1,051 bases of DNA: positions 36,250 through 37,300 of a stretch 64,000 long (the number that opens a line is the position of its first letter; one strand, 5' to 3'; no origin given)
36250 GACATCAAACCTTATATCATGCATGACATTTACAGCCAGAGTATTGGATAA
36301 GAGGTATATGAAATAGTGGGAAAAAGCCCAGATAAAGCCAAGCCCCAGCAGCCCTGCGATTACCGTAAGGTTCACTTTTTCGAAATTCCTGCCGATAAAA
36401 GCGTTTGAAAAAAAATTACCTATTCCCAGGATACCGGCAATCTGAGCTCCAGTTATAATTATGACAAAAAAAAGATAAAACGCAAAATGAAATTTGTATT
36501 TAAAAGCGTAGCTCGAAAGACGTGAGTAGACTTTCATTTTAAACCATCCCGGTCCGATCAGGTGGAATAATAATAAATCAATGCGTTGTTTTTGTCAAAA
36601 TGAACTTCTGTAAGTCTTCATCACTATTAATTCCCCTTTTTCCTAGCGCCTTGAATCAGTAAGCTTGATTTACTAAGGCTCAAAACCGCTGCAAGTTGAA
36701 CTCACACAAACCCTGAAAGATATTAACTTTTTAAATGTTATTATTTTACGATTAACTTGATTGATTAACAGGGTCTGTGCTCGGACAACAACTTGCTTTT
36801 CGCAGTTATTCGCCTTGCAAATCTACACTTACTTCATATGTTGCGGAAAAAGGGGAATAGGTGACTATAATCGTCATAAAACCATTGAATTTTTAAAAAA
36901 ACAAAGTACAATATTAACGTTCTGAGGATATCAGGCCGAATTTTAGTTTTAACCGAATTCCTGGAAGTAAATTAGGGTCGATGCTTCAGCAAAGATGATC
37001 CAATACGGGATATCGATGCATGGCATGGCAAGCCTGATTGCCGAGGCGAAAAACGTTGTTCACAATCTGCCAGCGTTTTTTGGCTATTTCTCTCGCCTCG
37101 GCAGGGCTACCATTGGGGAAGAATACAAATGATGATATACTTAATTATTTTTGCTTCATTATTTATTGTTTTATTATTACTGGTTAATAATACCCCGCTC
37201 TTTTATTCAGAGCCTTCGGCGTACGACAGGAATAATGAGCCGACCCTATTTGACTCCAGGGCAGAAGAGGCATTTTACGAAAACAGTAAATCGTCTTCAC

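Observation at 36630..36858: Unannotated 229-nt rod-like structured RNA candidate on the minus strand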

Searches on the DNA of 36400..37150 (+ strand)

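Call 4: search_rna_families(source=window, start=36400, end=37150, threshold=evalue, max_evalue=10, show_alignments=3)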
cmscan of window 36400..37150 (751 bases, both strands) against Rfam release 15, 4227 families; matches with E-value up to 10: 4.
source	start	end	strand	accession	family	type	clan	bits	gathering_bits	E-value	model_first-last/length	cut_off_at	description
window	36837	36927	+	RF00475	snosnR69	Gene; snRNA; snoRNA; CD-box;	CL00051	22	50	0.36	1-94/94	no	Small nucleolar RNA snR69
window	36913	36971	-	RF03735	mir-1502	Gene; miRNA;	-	17.5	66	8.6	1-59/59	no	mir-1502 microRNA precursor family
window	36840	36986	+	RF04184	BTnc060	Gene; sRNA;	-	16.9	228.9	5.4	1-213/213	no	Bacteroides sRNA BTnc060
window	36595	36629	-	RF00145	snoZ105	Gene; snRNA; snoRNA; CD-box;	-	16.1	45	8.5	1-72/72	no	Small nucleolar RNA Z105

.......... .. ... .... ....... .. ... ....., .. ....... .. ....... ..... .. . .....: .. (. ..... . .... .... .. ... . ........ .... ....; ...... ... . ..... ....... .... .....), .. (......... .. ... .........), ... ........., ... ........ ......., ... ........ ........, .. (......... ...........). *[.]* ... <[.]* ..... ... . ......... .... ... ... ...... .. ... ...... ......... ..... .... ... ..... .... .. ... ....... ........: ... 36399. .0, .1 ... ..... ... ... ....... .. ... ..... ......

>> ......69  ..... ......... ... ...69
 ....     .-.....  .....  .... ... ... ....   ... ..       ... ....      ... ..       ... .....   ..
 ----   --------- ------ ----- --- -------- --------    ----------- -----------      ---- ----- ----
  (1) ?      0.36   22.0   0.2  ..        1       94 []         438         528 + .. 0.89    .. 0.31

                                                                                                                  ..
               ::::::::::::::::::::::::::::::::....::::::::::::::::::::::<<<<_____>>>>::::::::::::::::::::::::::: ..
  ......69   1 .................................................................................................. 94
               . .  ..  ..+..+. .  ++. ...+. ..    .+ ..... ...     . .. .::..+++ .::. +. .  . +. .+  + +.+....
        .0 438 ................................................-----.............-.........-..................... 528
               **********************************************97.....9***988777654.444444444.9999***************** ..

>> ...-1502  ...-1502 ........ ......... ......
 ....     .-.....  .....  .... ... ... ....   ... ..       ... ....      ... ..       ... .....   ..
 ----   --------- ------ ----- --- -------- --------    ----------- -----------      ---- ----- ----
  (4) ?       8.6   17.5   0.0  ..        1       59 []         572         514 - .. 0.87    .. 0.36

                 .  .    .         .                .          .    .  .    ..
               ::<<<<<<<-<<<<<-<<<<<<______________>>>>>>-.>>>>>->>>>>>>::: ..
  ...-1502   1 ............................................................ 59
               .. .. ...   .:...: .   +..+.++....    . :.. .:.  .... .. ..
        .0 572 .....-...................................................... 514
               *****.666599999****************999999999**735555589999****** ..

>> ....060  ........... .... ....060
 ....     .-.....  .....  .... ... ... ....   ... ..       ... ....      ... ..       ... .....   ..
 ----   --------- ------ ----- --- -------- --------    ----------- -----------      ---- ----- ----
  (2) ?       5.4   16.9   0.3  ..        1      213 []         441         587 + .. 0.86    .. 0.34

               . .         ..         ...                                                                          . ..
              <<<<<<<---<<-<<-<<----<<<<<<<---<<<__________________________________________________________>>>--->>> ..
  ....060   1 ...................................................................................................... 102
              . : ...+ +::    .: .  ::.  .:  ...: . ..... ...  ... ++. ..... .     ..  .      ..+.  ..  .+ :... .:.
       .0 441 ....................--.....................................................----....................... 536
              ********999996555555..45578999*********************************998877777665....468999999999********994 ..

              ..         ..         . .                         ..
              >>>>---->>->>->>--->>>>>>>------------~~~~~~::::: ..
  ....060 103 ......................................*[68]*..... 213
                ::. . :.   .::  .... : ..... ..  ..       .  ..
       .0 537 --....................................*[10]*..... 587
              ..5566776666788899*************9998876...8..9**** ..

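Call 90: search_dna_similar(query=window:36620-36870:+, collection=plasmids, mode=distant, max_evalue=0.01, max_rows=10)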
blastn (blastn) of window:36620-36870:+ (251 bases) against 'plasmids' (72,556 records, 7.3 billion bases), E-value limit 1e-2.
No match.

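Call 91: search_dna_similar(query=window:36620-36870:+, collection=phages, mode=distant, max_evalue=0.01, max_rows=10)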
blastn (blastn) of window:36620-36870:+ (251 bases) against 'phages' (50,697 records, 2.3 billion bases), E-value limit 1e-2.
No match.
